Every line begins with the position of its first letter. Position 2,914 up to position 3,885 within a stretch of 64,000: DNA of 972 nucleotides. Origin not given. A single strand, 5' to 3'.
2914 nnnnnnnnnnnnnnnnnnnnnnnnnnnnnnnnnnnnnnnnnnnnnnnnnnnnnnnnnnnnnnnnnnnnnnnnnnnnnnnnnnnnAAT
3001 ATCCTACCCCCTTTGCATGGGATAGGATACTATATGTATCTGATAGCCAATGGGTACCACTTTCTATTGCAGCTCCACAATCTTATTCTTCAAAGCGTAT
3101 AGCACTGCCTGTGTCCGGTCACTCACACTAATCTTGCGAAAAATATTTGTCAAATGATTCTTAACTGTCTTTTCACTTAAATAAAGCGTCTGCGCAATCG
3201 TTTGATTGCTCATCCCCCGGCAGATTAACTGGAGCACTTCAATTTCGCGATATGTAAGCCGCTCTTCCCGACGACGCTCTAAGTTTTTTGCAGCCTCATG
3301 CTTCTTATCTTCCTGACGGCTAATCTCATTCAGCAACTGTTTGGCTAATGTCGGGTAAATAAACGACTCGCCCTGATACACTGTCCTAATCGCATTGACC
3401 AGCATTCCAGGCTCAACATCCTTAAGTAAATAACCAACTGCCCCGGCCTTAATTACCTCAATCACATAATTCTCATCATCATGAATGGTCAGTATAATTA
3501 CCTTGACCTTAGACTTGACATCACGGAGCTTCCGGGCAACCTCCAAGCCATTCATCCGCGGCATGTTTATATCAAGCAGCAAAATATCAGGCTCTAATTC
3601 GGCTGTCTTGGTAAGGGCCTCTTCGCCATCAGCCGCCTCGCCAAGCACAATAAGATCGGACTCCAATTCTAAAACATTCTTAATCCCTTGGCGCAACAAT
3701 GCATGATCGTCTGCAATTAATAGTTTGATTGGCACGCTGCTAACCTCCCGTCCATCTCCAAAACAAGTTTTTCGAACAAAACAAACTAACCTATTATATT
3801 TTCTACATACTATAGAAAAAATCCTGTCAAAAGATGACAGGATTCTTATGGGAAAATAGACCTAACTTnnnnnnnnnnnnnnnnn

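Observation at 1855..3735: ComK-like gene with a LexA box at its transcription start, next to a DegU-like regulator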

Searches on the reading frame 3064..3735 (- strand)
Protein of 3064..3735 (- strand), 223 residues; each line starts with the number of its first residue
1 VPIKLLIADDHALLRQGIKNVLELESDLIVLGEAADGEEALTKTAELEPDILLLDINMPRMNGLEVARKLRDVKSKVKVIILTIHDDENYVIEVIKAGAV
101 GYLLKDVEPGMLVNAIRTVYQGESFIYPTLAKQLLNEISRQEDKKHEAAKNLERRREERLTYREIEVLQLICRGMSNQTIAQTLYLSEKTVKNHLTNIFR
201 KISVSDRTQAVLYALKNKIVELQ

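Call 3: search_protein_families(library=pfam, proteins=[window:3064-3735:-], max_evalue=1)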
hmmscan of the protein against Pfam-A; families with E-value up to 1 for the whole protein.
window:3064-3735:- (223 aa): 11 families
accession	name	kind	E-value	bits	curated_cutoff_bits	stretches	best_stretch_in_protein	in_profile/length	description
PF00072.30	Response_reg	-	5.5e-32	110.7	30.2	1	6-117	2-111/111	Response regulator receiver domain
PF00196.25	GerE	-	1.6e-20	72.9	23.5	1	159-214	2-57/57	Bacterial regulatory proteins, luxR family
PF14493.12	HTH_40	-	0.00016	22.3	27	1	168-213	6-51/89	Helix-turn-helix domain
PF08281.18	Sigma70_r4_2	-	0.00044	20.3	25.7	1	160-201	11-53/54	Sigma-70, region 4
PF13936.12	HTH_38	-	0.0076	16.4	27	1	159-195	4-41/44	Helix-turn-helix domain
PF04545.22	Sigma70_r4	-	0.0098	15.8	24.1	1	159-202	4-48/50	Sigma-70, region 4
PF13384.12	HTH_23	-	0.033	14.4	24.6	1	163-193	6-36/50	Homeodomain-like domain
PF19610.4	DUF6115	-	0.038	14.8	27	1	139-187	75-123/134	Family of unknown function (DUF6115)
PF18190.7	Plk4_PB1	-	0.057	14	26.4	1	67-97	6-36/107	Polo-like Kinase 4 Polo Box 1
PF04218.19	CENP-B_N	-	0.058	13.5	21.2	1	156-193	3-41/53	CENP-B N-terminal DNA-binding domain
PF13412.12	HTH_24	-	0.072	13.1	21.9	1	165-195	6-38/48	Winged helix-turn-helix DNA-binding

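Call 4: search_protein_families(library=ncbifam, proteins=[window:3064-3735:-], max_evalue=1)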
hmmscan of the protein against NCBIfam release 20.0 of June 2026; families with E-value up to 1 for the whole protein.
window:3064-3735:- (223 aa): 131 families (the best 25 are shown)
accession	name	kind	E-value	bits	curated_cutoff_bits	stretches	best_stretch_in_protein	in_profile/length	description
NF007935.0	PRK10651.1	equivalog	2.7e-54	183.6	250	1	3-219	7-215/216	two-component system response regulator NarL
NF047785.1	respo_reg_MadR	equivalog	1.4e-52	178.1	300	1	3-219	1-208/209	MadR family response regulator transcription factor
NF052445.1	RespRegMctR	equivalog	4.3e-47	160.2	300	1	2-219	1-204/205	two-component system response regulator MctR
NF007708.0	PRK10403.1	equivalog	5.7e-47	159.9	343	1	2-217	6-211/215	nitrate/nitrite response regulator protein NarP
NF011896.0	PRK15369.1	equivalog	6e-45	153.5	242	1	2-216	3-206/211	two component system response regulator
NF007018.1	PRK09483.1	equivalog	2.4e-42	145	280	1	3-221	2-210/217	UvrY/SirA/GacA family response regulator transcription factor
NF007685.0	PRK10360.1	equivalog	1.6e-30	106.4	258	1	3-207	2-185/196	response regulator transcription factor UhpA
NF041830.1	RR_TF_ErdR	exception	4.1e-28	98.6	390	1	4-213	3-204/213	response regulator transcription factor ErdR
NF007403.0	PRK09935.1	equivalog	1.6e-27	96.5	271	1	2-215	3-205/210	fimbria biosynthesis transcriptional regulator FimZ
NF007505.1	PRK10100.1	equivalog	9.2e-27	94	250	1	43-217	36-202/204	biofilm master transcriptional regulator CsgD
NF007419.0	PRK09958.1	equivalog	1e-25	90.6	251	1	6-219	4-203/204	acid-sensing system DNA-binding response regulator EvgA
NF001965.0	PRK00742.1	subfamily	1.3e-22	80.5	293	1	1-108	2-110/357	chemotaxis-specific protein-glutamate methyltransferase CheB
NF006900.1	PRK09390.1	equivalog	2.1e-22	79.6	255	1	6-216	8-199/203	response regulator FixJ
NF040749.1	tetrathio_RR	equivalog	3.1e-21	76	290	2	35-120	30-115/191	tetrathionate respiration response regulator TtrR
NF008677.0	PRK11697.1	equivalog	2.8e-20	72.7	246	1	3-122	2-118/238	two-component system response regulator BtsR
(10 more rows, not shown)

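Call 56: search_solved_structures(query=window:3064-3735:-, max_evalue=1e-20)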
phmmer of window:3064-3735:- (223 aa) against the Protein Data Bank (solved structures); distinct sequences matched with E-value up to 1e-20: 14.
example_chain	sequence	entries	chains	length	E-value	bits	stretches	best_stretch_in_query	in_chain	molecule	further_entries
5hev_A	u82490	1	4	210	4.7e-42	147.4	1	3-220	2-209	Response regulator protein VraR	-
7ve6_A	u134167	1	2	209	1.4e-39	139.3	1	1-220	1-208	Response regulator protein VraR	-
1a04_A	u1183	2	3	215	1.9e-39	138.9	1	2-218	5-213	NITRATE/NITRITE RESPONSE REGULATOR PROTEIN NARL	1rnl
4gvp_A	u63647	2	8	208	3.5e-39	138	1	3-220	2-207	Response regulator protein vraR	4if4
4yn8_A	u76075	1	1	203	1.5e-32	116.4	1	3-219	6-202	Response regulator ChrA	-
3c3w_A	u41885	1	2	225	8.3e-31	110.7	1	3-216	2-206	TWO COMPONENT TRANSCRIPTIONAL REGULATORY PROTEIN DEVR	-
4ldz_A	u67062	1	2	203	6e-30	107.9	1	3-138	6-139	Transcriptional regulatory protein DesR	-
4zmr_A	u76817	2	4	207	1.2e-28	103.7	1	3-214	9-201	Response regulator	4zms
4hye_A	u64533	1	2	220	1.6e-28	103.2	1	3-214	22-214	Response regulator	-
9xzo_A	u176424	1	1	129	2.3e-23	86.4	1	4-120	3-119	De novo protein M1X0B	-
3cz5_A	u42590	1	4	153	2.4e-22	83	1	4-139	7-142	Two-component response regulator, LuxR family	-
4le0_A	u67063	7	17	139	3.5e-22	82.5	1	3-137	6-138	Transcriptional regulatory protein DesR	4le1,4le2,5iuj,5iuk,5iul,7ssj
7ssi_C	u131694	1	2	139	6.6e-22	81.6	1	3-137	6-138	Transcriptional regulatory protein DesR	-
3eul_A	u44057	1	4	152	8.2e-22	81.3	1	3-138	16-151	POSSIBLE NITRATE/NITRITE RESPONSE TRANSCRIPTIONAL REGULATORY PROTEIN NARL (DNA-binding res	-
